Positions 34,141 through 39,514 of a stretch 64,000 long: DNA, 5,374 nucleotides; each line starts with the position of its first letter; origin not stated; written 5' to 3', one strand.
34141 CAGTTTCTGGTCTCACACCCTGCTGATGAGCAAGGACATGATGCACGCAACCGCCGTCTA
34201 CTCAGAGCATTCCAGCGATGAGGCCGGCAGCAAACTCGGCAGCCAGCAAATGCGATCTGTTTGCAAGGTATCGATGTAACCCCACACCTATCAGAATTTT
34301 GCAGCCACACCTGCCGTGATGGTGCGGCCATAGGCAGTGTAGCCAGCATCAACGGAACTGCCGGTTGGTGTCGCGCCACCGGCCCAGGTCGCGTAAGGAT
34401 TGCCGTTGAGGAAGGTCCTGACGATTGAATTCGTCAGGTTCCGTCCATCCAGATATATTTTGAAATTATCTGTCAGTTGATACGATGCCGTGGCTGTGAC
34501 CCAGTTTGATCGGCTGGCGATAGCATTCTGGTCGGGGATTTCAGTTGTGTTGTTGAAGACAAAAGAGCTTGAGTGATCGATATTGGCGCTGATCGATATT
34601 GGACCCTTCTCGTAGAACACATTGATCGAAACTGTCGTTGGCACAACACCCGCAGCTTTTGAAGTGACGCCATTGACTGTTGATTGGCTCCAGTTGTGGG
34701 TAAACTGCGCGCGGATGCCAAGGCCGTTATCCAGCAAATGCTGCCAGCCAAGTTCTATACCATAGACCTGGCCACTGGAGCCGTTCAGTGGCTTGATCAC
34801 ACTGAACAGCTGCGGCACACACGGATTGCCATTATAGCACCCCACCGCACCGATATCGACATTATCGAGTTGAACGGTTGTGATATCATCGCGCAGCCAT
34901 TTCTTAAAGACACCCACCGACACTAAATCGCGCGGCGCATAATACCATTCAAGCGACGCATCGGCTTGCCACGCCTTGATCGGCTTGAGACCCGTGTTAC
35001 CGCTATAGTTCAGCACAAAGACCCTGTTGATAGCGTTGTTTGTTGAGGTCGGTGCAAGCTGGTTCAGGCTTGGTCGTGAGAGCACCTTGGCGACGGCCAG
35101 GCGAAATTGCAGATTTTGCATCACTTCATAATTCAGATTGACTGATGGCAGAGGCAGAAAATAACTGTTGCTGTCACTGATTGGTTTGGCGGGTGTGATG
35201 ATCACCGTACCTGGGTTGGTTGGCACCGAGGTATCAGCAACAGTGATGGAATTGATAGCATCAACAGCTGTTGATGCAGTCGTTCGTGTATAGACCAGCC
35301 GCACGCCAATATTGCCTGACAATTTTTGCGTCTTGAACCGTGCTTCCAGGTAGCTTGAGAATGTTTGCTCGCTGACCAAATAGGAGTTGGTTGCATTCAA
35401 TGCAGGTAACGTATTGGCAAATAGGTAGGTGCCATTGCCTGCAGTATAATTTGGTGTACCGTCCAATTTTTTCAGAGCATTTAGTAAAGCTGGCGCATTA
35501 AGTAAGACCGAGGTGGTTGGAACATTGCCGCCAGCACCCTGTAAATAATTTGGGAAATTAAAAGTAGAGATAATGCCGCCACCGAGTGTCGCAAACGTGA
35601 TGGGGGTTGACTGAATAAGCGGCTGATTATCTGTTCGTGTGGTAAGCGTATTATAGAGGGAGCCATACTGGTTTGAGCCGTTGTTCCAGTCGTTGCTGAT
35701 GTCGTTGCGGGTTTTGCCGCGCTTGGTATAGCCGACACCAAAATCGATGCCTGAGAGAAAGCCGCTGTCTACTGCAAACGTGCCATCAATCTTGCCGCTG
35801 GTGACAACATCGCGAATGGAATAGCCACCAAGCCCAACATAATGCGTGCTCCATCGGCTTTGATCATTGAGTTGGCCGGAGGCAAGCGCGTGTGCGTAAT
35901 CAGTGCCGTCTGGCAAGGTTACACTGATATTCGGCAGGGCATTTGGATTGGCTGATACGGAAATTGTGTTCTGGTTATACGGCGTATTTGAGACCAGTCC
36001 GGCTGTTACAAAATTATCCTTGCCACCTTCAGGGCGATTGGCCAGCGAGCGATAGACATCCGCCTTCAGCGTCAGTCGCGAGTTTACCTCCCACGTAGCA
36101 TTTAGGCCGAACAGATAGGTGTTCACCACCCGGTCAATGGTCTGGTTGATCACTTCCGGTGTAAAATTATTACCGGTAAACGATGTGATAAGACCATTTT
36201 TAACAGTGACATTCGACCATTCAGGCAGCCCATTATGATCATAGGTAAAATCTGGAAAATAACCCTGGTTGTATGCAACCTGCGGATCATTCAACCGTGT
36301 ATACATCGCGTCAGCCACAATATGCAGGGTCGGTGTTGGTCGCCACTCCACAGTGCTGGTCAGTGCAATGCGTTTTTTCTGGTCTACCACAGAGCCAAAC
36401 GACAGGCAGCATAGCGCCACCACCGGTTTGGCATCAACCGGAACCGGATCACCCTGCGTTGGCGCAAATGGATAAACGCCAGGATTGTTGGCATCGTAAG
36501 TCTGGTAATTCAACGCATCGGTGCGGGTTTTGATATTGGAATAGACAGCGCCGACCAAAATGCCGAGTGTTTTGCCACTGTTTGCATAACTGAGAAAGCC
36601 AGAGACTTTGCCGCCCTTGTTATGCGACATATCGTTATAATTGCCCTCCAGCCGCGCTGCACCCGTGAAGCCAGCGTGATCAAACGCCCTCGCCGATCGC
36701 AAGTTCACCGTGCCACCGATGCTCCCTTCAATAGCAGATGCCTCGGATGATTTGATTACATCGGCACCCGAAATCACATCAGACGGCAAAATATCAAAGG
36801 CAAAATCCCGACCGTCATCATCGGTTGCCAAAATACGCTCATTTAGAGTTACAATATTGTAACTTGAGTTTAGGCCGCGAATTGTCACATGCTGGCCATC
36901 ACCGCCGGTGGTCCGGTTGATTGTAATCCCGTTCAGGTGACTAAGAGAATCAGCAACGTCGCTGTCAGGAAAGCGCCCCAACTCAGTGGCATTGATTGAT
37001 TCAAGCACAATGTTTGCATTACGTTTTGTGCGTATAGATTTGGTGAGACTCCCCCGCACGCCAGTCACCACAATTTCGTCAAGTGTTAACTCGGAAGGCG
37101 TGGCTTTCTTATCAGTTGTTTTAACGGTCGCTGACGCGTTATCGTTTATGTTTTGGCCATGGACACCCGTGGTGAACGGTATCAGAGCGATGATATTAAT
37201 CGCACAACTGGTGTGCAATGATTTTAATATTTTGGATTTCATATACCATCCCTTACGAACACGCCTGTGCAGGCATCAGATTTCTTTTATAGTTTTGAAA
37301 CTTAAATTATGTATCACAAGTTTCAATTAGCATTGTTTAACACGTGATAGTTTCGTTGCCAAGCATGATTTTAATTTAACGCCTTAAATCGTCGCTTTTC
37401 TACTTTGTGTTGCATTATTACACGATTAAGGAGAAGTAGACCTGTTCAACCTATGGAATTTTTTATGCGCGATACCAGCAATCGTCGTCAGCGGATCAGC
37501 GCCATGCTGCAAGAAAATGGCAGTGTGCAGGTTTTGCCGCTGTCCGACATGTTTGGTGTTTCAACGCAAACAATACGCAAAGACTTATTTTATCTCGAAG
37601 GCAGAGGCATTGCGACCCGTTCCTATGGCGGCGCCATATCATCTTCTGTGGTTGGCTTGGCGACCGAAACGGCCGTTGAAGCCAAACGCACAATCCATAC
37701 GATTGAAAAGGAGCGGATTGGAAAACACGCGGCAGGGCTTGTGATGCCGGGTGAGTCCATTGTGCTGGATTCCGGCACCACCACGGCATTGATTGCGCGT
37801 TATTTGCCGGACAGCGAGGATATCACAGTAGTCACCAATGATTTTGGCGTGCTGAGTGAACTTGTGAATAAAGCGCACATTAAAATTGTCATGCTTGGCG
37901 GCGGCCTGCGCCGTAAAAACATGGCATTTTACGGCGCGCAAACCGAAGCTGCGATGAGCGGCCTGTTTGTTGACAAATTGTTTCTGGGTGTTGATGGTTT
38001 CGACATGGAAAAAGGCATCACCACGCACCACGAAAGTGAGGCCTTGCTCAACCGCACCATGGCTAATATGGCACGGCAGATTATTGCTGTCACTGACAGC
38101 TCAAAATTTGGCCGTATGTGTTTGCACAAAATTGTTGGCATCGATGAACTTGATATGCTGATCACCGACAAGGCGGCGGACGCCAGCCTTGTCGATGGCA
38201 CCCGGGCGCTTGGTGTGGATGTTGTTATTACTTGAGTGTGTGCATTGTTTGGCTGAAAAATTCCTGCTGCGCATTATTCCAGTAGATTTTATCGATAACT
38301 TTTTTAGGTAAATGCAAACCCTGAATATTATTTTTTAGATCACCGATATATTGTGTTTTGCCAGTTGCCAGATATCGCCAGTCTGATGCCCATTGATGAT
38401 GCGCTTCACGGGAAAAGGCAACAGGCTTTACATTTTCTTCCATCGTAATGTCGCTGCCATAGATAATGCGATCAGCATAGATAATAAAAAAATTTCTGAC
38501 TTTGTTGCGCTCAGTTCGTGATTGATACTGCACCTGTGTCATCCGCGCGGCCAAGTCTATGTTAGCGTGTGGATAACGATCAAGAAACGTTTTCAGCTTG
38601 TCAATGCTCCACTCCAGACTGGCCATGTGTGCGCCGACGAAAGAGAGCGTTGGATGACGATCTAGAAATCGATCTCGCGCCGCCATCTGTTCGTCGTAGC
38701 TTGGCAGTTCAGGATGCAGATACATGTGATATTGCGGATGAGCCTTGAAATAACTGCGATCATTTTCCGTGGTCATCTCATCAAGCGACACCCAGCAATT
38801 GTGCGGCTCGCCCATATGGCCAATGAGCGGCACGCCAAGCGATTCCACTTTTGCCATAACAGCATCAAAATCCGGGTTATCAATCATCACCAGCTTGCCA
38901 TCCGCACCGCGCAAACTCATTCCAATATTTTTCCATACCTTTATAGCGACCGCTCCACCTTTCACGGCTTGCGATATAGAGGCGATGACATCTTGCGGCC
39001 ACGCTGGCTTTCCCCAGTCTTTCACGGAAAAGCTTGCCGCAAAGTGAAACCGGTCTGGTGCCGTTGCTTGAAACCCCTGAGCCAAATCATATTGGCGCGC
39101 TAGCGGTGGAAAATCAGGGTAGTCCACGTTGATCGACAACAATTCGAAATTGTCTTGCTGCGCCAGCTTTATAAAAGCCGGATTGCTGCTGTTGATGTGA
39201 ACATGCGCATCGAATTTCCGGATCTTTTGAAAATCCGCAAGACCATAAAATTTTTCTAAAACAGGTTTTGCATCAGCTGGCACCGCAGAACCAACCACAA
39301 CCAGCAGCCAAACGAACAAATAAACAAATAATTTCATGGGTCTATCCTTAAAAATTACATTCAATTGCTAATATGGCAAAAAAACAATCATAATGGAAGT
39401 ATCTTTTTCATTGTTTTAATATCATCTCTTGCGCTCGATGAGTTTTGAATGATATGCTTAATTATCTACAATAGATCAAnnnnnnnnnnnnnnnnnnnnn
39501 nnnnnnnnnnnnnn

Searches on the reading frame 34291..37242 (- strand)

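Call 11: search_protein_families(library=pfam, max_evalue=0.001, proteins=[window:34291-37242:-])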
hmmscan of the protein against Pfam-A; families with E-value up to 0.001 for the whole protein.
window:34291-37242:- (983 aa): 3 families
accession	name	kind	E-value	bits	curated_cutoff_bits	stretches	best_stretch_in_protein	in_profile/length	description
PF00593.30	TonB_dep_Rec_b-barrel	-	4.3e-22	80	27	1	446-936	27-436/436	TonB dependent receptor-like, beta-barrel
PF14905.12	OMP_b-brl_3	-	5.3e-13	49.2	27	1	613-942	100-379/408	Outer membrane protein beta-barrel family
PF07715.20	Plug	-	9.3e-12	45.8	23.9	1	73-177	2-106/107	TonB-dependent Receptor Plug Domain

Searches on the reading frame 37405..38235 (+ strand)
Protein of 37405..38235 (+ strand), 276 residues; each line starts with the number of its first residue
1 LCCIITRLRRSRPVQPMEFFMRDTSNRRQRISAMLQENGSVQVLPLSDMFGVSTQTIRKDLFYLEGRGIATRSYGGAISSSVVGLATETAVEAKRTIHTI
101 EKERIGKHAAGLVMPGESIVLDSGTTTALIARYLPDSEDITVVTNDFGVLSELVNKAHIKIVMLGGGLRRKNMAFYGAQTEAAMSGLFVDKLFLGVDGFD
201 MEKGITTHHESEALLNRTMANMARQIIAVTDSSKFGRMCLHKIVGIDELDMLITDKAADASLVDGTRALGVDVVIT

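Call 77: search_protein_families(library=pfam, max_evalue=0.001, proteins=[window:37405-38235:+])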
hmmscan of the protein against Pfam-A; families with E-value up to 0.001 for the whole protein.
window:37405-38235:+ (276 aa): 3 families
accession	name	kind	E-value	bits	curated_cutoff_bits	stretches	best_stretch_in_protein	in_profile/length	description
PF00455.28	DeoRC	-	1.1e-50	172.1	31.8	1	98-256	2-160/160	DeoR C terminal sensor domain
PF08220.18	HTH_DeoR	-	7.3e-15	54.9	21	1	27-80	1-54/57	DeoR-like helix-turn-helix domain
PF08279.18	HTH_11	-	0.00016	21.9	25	1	27-68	1-43/55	HTH domain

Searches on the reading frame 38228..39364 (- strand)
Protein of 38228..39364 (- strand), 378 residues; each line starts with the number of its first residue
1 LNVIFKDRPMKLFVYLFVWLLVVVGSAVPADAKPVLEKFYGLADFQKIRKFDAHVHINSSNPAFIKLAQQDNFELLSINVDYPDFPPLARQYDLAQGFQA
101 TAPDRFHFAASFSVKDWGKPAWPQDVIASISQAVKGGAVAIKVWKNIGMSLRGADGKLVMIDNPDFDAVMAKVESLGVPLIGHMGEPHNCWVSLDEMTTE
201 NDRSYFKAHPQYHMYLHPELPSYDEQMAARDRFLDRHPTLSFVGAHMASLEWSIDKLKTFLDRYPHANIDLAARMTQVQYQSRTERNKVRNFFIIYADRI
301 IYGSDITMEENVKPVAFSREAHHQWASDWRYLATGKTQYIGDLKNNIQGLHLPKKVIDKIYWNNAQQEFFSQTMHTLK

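Call 31: search_protein_families(library=pfam, max_evalue=0.001, proteins=[window:38228-39364:-])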
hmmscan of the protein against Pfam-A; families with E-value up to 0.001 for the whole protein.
window:38228-39364:- (378 aa): 1 family
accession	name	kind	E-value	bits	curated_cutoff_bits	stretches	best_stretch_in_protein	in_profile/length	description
PF04909.20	Amidohydro_2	-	1.9e-11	44.7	26.4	1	121-366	89-284/289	Amidohydrolase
